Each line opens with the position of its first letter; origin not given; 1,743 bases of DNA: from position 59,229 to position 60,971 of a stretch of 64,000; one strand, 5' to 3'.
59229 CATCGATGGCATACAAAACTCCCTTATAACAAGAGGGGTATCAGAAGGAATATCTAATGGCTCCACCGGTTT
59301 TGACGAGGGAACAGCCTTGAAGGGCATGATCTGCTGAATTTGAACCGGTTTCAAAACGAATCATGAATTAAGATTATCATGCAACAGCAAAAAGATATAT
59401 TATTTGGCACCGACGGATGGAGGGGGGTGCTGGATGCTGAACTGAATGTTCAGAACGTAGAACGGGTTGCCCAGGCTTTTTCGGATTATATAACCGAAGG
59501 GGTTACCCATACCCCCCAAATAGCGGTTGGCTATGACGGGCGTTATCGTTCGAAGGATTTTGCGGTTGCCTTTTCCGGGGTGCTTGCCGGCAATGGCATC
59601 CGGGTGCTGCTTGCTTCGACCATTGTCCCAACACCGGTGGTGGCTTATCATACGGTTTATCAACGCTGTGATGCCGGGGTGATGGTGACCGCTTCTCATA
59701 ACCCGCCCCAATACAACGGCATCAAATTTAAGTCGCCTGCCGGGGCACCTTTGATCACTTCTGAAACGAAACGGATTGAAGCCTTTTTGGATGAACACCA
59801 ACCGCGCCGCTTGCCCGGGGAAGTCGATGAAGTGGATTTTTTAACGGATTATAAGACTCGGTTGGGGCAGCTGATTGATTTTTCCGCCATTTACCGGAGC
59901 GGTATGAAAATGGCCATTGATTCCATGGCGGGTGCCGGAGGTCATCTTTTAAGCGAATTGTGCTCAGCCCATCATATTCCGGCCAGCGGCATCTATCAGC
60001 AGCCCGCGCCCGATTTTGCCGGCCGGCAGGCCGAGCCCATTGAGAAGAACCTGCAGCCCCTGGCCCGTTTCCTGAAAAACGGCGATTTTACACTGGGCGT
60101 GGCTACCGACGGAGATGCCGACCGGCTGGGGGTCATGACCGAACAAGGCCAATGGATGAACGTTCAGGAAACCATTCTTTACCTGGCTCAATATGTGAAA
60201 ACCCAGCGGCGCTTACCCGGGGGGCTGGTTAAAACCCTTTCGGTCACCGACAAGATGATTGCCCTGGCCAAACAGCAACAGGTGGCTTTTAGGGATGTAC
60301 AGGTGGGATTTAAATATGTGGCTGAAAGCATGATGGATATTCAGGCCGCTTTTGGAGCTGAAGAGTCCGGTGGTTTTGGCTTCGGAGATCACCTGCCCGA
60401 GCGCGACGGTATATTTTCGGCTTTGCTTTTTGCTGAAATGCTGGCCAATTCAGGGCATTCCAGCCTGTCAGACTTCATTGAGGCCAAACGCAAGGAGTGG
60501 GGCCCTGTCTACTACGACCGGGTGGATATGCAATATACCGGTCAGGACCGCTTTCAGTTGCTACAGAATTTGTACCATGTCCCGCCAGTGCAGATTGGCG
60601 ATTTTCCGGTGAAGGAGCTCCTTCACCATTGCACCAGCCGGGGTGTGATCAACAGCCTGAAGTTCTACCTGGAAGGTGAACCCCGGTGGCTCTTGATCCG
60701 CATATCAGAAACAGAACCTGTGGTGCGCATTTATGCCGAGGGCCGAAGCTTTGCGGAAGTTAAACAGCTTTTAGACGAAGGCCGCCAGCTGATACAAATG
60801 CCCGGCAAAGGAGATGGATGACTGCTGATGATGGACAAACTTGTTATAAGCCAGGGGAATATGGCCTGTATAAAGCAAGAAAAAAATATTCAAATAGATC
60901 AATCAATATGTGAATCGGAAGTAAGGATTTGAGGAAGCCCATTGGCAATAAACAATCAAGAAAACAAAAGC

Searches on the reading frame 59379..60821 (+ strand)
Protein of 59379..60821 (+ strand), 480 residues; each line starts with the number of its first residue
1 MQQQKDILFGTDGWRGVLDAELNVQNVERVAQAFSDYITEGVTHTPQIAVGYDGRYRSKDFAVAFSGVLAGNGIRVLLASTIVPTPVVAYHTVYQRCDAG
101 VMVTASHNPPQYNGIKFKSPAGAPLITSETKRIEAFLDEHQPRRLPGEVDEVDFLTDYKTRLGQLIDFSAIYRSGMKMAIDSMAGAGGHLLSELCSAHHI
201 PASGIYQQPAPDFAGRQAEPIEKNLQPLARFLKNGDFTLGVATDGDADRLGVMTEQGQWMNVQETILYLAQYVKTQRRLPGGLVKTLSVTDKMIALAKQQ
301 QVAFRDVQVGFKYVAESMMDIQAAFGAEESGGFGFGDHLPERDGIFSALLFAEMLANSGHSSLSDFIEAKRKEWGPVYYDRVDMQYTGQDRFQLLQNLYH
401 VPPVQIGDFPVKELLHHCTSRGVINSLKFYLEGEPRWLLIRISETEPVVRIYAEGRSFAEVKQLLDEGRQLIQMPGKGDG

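Call 4: search_protein_families(library=pfam, proteins=[window:59379-60821:+], max_evalue=0.01)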
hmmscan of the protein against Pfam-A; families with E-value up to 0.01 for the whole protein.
window:59379-60821:+ (480 aa): 4 families
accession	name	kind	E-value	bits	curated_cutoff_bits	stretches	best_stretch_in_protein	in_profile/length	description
PF02878.22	PGM_PMM_I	-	5.7e-42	143.1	22.5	1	7-141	2-135/138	Phosphoglucomutase/phosphomannomutase, alpha/beta/alpha domain I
PF02880.22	PGM_PMM_III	-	1.1e-22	80.7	20.7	1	265-369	5-110/115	Phosphoglucomutase/phosphomannomutase, alpha/beta/alpha domain III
PF02879.22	PGM_PMM_II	-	6.1e-18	65.7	29.3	1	158-257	3-103/103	Phosphoglucomutase/phosphomannomutase, alpha/beta/alpha domain II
PF00408.26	PGM_PMM_IV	-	1.6e-06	28.5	23.1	1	423-467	21-64/68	Phosphoglucomutase/phosphomannomutase, C-terminal domain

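Call 8: search_protein_families(library=ncbifam, proteins=[window:59379-60821:+], max_evalue=0.001)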
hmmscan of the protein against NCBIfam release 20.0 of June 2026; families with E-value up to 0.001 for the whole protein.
window:59379-60821:+ (480 aa): 7 families
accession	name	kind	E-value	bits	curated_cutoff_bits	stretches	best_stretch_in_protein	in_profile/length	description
TIGR03990.1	Arch_GlmM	equivalog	6.1e-86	289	439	1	8-471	3-443/444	phosphoglucosamine mutase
TIGR01455.1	glmM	equivalog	3.7e-52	177.5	447.55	1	9-367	1-361/442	phosphoglucosamine mutase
NF007088.0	PRK09542.1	equivalog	2e-44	152.4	618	1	13-472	16-453/456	phosphomannomutase/phosphoglucomutase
TIGR01132.1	pgm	equivalog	4.9e-37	127.5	778.05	1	4-469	37-538/546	phosphoglucomutase (alpha-D-glucose-1,6-bisphosphate-dependent)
NF046027.1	PhglucPhmanMutPgmG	equivalog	7.4e-32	110.6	600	1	15-360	16-356/460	phosphoglucomutase/phosphomannomutase PgmG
NF005737.0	PRK07564.1-1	equivalog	3.5e-27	95.2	378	1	9-390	16-423/543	alpha-D-glucose phosphate-specific phosphoglucomutase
NF011943.0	PRK15414.1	subfamily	8.7e-16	58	801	1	13-360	11-360/456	phosphomannomutase CpsG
